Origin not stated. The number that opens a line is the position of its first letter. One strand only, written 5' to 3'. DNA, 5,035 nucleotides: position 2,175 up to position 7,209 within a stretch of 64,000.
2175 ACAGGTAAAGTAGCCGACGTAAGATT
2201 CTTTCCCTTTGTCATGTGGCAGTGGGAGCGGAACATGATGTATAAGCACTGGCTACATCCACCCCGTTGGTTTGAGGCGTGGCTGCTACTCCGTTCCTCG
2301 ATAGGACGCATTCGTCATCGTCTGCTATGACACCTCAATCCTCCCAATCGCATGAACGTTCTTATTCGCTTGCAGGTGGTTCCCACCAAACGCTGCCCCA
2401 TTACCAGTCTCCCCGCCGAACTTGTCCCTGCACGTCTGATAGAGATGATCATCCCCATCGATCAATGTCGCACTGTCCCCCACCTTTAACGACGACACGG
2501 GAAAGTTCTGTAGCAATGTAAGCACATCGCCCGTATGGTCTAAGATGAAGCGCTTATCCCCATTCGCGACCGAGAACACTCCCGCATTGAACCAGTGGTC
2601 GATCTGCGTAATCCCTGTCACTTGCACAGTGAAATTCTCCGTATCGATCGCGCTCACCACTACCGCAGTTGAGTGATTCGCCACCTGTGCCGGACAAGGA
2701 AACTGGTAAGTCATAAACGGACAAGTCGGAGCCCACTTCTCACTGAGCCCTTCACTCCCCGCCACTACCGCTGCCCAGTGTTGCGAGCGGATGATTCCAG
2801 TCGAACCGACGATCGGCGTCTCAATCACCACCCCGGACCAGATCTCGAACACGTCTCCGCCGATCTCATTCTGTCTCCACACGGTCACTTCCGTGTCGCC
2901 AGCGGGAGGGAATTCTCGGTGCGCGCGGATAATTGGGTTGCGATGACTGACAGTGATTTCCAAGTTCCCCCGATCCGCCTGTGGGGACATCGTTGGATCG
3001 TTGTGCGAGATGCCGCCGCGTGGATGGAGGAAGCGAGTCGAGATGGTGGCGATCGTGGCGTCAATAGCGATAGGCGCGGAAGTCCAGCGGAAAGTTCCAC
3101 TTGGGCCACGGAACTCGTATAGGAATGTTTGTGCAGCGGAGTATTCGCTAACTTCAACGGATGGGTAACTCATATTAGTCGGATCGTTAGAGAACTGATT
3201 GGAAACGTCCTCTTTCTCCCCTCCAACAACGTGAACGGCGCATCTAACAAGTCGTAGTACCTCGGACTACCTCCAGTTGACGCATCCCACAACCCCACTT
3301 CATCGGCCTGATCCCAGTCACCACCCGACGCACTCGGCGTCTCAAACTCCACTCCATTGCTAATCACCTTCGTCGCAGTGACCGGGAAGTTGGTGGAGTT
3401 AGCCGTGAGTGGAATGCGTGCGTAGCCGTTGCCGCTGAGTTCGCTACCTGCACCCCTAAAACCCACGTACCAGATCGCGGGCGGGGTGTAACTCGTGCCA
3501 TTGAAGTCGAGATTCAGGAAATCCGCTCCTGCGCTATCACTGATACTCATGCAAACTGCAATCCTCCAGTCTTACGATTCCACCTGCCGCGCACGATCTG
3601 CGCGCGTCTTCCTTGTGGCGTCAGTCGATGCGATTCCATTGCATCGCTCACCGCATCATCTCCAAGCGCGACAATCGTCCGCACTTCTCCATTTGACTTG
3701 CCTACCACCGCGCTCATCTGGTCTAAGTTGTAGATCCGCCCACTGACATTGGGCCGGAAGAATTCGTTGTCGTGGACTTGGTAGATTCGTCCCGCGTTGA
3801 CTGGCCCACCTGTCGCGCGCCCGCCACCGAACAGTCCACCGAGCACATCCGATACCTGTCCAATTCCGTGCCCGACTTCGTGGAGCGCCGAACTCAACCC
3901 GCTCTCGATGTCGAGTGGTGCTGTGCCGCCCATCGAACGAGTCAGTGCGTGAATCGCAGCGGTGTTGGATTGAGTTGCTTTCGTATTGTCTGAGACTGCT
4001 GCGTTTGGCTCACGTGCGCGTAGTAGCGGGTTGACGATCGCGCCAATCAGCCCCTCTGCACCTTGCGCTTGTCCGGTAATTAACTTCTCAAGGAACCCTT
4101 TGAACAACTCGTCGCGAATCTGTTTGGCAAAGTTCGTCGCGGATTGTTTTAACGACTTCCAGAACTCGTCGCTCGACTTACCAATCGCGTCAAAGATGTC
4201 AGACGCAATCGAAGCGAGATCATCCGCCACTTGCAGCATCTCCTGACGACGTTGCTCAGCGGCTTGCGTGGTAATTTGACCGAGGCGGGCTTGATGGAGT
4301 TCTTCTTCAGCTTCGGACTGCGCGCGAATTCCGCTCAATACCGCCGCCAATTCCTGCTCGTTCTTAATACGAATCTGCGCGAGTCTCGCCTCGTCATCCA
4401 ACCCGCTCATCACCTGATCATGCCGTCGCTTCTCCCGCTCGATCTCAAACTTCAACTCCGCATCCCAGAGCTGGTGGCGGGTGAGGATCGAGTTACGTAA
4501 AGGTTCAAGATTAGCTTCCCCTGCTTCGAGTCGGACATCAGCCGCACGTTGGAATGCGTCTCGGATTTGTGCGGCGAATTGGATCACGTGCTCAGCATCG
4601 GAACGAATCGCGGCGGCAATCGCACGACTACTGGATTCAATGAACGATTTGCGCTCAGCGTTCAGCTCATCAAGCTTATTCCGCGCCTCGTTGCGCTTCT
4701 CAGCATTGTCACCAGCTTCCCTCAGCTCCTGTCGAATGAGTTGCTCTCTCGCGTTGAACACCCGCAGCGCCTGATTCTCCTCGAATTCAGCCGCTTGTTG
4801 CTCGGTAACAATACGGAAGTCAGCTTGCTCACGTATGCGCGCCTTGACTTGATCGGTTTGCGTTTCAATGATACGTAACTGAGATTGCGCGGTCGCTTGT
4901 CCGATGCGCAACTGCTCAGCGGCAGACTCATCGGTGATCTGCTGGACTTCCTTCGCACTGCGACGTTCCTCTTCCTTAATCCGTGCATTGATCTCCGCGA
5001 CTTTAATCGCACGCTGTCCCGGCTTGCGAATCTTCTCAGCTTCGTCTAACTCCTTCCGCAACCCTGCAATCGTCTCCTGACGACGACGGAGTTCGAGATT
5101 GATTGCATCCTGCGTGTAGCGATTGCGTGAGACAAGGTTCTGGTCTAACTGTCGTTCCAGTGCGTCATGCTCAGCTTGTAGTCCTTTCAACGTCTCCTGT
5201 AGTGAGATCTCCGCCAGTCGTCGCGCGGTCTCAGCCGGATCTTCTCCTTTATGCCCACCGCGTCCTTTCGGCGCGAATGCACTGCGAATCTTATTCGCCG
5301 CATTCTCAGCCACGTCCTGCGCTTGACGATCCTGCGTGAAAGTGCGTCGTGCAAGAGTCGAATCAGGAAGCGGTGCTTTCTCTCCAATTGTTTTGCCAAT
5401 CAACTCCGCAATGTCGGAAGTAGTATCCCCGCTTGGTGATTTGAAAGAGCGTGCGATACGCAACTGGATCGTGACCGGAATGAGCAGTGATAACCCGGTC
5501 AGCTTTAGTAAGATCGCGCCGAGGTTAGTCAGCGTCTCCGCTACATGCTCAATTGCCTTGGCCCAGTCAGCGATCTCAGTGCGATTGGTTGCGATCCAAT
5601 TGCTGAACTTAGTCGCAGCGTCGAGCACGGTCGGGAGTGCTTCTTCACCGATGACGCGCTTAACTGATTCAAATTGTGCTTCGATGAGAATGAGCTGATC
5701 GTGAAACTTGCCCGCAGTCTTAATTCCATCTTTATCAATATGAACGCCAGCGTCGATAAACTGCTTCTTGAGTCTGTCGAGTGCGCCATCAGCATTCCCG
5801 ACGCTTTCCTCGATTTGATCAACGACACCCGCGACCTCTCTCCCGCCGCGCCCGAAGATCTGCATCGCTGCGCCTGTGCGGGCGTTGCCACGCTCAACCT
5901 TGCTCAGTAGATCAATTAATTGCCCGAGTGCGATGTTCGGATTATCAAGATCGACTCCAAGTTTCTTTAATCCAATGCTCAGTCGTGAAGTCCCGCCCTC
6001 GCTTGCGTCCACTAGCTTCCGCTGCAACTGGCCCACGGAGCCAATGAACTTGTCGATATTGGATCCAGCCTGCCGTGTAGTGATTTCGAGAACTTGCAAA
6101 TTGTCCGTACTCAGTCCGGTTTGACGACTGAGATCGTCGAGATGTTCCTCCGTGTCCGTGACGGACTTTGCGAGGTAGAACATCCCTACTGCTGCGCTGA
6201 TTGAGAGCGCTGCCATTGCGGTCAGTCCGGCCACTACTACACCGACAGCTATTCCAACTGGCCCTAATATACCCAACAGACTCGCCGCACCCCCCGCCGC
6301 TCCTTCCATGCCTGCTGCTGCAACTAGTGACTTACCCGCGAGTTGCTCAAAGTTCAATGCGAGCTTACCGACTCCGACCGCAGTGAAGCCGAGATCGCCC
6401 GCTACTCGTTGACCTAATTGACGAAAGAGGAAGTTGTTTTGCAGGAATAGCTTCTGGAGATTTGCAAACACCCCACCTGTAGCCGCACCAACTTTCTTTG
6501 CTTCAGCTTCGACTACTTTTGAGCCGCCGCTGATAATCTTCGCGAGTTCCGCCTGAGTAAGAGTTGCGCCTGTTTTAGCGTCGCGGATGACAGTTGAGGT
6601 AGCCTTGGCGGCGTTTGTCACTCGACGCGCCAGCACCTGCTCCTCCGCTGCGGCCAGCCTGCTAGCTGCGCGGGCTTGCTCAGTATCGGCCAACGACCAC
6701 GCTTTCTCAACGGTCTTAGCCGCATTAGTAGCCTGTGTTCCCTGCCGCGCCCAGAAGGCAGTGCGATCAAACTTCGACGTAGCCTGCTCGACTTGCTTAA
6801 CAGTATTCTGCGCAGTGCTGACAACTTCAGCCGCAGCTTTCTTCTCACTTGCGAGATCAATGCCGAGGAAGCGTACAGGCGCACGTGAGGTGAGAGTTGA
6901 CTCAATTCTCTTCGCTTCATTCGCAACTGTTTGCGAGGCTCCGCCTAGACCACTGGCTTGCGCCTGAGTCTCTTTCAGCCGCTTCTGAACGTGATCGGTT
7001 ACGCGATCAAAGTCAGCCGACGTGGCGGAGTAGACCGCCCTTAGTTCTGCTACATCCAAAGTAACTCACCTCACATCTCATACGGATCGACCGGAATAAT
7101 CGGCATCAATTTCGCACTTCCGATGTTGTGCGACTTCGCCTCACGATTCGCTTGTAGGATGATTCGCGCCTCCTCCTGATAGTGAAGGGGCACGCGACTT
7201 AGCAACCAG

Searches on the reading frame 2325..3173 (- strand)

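Call 11: search_protein_families(library=phrogs, proteins=[window:2325-3173:-], max_evalue=0.001)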
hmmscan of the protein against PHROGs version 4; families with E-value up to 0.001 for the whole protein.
window:2325-3173:- (282 aa): 3 families
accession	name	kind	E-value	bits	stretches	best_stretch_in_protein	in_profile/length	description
phrog_778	-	tail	5.2e-29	102.5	1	1-266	1-261/287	tail assembly protein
phrog_15205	-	tail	1.4e-08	34.7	1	54-252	246-443/467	tail assembly protein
phrog_35248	-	unknown function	0.00041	21.4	1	1-101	1-95/120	-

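Call 12: search_protein_families(library=pfam, proteins=[window:2325-3173:-], max_evalue=0.001)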
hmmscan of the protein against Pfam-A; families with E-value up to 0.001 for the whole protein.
window:2325-3173:- (282 aa): 1 family
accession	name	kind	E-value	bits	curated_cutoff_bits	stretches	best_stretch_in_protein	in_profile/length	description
PF09356.15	Phage_BR0599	-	2.4e-06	28.3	22.9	1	194-254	2-66/80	Phage conserved hypothetical protein BR0599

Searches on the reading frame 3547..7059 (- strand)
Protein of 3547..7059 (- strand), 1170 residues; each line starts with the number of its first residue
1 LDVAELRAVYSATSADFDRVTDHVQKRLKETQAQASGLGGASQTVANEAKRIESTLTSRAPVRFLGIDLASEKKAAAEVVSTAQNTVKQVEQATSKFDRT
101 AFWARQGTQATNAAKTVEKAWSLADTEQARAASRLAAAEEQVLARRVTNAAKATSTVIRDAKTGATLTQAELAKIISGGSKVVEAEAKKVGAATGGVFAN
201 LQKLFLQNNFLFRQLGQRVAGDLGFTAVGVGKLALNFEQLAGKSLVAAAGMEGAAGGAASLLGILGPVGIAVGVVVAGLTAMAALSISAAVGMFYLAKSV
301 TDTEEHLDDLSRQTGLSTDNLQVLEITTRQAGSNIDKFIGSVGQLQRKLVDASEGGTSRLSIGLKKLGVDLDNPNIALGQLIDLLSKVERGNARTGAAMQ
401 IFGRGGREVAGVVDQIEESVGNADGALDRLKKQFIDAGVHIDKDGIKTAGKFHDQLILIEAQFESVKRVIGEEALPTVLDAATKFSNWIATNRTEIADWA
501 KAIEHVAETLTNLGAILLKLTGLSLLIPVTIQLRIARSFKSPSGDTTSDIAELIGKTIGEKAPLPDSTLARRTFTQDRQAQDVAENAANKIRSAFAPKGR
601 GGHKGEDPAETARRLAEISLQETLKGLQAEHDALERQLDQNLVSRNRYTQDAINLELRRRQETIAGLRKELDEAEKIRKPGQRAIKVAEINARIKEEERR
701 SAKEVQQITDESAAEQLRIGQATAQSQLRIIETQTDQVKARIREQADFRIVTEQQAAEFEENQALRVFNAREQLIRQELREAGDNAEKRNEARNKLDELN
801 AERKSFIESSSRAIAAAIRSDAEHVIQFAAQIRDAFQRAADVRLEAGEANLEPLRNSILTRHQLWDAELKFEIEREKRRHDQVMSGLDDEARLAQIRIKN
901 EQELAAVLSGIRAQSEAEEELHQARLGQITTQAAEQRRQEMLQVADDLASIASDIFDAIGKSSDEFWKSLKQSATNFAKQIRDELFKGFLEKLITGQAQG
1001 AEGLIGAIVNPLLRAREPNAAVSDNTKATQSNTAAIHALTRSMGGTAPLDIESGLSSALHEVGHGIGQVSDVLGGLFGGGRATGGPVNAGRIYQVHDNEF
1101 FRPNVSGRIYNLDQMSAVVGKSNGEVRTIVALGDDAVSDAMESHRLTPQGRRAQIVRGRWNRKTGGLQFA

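Call 11: search_protein_families(library=phrogs, proteins=[window:3547-7059:-], max_evalue=0.001)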
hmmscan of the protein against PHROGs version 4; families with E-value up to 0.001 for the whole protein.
window:3547-7059:- (1170 aa): 7 families
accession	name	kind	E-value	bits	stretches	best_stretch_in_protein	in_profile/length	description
phrog_9570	-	tail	3.7e-16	60.2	1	277-508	73-307/689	tail length tape measure protein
phrog_8462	-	tail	1.1e-12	48.5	1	231-517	10-280/672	tail length tape measure protein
phrog_8125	-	tail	1.4e-10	41.8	1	277-522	70-308/578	tail length tape measure protein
phrog_2276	-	tail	1.4e-10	41.6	1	271-513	79-311/673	tail length tape measure protein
phrog_12506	-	tail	5.2e-08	33.6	1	275-374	32-130/218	tail length tape measure protein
phrog_1538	-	tail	3.4e-06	27.1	1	607-1142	338-782/811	tail length tape measure protein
phrog_13338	-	unknown function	3.7e-06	26.5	1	274-770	35-498/903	-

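Call 12: search_protein_families(library=pfam, proteins=[window:3547-7059:-], max_evalue=0.001)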
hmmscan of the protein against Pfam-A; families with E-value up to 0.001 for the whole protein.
window:3547-7059:- (1170 aa): 0 families
